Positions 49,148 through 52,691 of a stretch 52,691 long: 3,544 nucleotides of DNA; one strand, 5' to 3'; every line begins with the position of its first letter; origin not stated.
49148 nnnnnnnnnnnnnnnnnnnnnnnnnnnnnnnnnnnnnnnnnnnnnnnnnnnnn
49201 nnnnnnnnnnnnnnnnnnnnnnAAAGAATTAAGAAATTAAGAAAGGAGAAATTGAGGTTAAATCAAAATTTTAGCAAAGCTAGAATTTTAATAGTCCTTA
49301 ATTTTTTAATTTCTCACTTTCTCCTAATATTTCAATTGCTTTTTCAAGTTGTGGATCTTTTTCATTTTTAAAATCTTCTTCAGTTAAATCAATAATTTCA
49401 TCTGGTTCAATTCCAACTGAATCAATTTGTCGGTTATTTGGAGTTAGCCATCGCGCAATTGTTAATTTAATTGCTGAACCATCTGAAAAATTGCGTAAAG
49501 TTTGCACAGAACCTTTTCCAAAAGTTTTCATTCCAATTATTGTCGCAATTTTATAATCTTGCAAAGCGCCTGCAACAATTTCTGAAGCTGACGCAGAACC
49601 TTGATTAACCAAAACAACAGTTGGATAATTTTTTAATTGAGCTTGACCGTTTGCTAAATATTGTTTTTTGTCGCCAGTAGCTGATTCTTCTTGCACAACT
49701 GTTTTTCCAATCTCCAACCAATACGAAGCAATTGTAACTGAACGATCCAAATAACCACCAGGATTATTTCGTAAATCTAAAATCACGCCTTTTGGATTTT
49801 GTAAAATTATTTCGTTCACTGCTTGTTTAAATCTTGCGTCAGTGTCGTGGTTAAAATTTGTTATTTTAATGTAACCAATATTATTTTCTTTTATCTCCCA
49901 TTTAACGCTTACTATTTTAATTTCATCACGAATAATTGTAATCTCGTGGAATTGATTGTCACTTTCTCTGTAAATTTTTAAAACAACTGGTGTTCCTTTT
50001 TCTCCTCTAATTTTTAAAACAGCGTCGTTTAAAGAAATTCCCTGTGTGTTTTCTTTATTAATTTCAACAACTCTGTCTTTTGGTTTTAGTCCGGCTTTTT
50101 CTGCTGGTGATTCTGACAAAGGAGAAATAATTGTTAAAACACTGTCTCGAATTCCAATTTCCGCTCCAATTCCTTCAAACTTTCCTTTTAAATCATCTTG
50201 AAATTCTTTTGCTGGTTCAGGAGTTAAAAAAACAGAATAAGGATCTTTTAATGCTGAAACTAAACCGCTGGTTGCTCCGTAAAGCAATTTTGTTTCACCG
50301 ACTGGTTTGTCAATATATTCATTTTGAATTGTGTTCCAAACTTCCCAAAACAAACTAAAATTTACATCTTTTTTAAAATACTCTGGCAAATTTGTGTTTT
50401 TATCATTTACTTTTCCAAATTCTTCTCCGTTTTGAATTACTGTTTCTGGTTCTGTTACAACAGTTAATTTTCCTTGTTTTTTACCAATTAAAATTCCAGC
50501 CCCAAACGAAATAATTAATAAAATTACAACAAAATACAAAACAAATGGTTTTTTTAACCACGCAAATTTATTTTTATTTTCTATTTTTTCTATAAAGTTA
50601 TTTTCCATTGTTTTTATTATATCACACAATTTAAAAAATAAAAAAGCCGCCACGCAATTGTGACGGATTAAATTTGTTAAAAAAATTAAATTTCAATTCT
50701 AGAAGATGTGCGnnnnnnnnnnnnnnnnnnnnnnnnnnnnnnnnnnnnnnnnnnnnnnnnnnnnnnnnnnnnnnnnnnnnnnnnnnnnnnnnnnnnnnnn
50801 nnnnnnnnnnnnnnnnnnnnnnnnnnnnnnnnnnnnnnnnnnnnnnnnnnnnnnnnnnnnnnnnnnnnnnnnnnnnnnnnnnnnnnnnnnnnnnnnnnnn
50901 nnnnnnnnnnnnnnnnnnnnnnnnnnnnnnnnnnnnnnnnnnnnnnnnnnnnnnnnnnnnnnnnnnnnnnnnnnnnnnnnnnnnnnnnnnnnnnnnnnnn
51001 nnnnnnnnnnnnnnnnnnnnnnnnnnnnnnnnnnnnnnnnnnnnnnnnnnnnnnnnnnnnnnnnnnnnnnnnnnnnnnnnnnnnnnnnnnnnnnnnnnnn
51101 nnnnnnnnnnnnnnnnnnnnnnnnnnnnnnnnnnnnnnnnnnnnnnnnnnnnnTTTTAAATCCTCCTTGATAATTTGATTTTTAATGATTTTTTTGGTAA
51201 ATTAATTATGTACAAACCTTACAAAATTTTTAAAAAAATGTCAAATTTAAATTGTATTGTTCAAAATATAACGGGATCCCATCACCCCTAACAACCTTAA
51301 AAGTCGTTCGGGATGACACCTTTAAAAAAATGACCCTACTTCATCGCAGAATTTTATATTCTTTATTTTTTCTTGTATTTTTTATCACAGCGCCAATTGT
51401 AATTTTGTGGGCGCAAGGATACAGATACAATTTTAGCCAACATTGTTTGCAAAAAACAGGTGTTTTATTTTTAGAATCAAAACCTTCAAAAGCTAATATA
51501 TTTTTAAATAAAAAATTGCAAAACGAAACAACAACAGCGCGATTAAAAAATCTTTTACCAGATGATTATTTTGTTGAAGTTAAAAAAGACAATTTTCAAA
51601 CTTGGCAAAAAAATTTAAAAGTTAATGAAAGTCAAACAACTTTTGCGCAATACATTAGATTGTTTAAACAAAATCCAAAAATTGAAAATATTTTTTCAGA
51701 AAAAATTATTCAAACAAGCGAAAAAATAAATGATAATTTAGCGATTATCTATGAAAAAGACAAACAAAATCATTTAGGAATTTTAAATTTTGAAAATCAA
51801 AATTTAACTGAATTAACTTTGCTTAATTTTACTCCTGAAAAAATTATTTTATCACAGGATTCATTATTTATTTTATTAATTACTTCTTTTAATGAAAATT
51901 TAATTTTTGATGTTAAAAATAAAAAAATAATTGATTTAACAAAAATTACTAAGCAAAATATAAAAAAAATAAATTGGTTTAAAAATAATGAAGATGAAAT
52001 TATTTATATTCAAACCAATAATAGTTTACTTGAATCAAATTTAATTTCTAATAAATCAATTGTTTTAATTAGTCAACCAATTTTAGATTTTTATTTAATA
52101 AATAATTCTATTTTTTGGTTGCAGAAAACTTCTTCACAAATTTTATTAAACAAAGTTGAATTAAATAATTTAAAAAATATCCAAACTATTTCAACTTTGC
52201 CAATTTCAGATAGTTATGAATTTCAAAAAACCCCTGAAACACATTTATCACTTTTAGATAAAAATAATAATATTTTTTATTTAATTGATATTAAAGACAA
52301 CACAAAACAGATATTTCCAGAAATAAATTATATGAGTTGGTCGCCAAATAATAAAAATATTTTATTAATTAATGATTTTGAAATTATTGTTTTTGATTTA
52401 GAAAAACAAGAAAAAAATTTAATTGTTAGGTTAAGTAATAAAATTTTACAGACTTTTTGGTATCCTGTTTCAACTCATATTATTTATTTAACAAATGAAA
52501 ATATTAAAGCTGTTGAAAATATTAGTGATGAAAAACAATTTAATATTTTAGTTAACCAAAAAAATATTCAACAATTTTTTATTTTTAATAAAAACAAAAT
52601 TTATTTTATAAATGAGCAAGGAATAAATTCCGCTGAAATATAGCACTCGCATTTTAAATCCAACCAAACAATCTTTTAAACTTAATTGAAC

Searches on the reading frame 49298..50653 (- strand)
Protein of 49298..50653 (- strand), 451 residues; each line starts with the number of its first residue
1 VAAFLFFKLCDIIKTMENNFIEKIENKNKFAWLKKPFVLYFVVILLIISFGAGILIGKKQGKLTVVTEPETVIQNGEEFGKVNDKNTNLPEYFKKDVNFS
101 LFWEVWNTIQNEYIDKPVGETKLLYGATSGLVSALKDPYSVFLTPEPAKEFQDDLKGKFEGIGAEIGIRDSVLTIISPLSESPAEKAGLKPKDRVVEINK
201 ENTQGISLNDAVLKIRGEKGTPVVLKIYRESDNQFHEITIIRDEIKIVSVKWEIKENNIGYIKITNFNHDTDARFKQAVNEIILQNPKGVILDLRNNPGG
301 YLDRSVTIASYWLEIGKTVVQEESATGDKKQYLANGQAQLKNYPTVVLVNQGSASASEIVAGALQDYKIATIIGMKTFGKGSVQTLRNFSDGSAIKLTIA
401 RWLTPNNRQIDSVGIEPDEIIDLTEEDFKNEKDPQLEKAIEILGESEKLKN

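Call 15: search_protein_families(library=pfam, proteins=[window:49298-50653:-], max_evalue=0.001)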
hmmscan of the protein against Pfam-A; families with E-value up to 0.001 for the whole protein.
window:49298-50653:- (451 aa): 5 families
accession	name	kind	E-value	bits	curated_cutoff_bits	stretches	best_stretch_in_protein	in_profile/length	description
PF03572.23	Peptidase_S41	-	6.7e-56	188.8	24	1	258-419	1-163/165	Peptidase family S41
PF17820.7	PDZ_6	-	3.7e-09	36.6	27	1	180-229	7-54/54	PDZ domain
PF22694.1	CtpB_N-like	-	1.5e-08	35.4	27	1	97-144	36-82/85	Activating protease CtpB N-terminal domain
PF00595.29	PDZ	-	2.1e-08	34.8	23.2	1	160-227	10-80/81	PDZ domain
PF13180.12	PDZ_2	-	2.1e-08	34.7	27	1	162-238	3-78/80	PDZ domain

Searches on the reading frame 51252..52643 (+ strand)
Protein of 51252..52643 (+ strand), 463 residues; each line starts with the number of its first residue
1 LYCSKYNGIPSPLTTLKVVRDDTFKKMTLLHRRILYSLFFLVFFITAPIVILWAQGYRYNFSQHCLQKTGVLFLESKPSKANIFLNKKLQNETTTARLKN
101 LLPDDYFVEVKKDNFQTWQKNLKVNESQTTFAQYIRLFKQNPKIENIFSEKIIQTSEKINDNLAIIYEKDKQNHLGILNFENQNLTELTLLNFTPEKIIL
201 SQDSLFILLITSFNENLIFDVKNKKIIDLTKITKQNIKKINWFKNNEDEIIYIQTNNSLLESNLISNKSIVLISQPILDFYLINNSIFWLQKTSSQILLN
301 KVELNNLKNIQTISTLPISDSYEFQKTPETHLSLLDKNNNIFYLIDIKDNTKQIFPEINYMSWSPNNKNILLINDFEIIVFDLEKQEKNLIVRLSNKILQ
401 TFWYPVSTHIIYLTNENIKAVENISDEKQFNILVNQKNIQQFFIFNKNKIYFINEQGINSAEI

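Call 15: search_protein_families(library=pfam, proteins=[window:51252-52643:+], max_evalue=0.001)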
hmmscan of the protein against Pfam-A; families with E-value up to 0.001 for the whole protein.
window:51252-52643:+ (463 aa): 1 family
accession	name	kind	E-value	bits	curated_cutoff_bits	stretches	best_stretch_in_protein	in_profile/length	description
PF08308.17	PEGA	-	0.00023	21.4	20.8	1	70-131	2-62/71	PEGA domain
